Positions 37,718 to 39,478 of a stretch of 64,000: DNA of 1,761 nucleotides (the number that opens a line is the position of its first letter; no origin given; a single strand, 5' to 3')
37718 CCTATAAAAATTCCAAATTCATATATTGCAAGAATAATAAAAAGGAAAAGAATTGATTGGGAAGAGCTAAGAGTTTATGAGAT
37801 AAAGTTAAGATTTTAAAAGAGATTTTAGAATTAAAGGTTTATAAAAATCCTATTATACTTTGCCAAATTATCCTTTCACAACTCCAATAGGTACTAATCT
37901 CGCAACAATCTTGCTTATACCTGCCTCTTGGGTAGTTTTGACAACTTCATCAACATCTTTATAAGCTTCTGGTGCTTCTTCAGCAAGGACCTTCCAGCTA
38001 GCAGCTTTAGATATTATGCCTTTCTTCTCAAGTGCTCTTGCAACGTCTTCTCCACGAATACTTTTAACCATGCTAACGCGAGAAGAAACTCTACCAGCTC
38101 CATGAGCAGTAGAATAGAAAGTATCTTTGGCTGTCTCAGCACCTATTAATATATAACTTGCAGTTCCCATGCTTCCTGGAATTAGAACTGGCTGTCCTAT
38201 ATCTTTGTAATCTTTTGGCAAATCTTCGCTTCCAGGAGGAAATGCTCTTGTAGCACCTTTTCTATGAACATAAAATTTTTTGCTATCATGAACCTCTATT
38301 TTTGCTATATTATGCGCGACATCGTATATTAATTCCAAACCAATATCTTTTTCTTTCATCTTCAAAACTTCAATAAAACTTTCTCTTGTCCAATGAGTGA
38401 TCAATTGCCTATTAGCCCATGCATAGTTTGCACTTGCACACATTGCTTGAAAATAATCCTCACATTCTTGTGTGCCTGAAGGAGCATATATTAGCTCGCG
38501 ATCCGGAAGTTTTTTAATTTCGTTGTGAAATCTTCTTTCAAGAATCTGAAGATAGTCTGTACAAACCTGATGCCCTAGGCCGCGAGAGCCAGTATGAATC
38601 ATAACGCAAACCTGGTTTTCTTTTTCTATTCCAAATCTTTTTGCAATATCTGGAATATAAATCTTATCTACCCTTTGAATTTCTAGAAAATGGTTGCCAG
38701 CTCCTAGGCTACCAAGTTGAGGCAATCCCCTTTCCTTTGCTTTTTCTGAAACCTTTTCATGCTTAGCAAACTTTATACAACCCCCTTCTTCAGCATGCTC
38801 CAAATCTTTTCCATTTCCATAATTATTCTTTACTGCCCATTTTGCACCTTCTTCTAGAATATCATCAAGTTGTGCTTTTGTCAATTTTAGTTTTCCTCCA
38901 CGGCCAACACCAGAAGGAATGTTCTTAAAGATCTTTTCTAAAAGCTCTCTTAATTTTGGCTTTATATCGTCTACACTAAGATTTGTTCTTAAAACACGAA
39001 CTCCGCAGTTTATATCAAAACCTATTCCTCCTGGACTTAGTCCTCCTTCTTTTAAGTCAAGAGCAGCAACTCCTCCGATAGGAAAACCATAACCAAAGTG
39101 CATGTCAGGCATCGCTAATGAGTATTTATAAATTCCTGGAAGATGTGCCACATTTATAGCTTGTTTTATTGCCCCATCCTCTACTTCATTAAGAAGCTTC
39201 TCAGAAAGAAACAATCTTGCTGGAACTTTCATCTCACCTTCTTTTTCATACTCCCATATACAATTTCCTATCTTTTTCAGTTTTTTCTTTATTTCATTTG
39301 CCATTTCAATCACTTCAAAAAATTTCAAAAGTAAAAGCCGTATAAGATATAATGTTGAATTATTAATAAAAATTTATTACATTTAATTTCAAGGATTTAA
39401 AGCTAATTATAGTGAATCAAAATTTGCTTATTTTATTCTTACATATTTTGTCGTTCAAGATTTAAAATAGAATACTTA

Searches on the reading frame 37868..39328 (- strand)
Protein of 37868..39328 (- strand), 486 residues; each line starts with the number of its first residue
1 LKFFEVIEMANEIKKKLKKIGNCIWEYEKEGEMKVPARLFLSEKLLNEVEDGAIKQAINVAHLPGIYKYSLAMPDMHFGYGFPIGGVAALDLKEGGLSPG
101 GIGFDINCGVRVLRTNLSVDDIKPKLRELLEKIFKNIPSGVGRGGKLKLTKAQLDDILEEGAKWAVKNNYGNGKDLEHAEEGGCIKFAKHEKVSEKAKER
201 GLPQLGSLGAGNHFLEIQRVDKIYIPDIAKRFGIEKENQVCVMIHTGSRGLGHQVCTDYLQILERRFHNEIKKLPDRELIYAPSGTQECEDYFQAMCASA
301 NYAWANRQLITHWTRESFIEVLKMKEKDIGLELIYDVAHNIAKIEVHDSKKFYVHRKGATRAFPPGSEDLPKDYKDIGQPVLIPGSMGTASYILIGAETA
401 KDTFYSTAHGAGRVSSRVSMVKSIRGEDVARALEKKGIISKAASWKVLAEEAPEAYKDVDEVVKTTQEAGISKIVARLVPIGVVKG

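Call 38: search_protein_families(library=pfam, proteins=[window:37868-39328:-], max_evalue=0.01)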
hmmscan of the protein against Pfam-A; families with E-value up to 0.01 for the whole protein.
window:37868-39328:- (486 aa): 1 family
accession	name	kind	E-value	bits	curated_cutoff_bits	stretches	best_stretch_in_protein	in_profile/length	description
PF01139.22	RtcB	-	1.5e-173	578.4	27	1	56-486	1-426/426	tRNA-splicing ligase RtcB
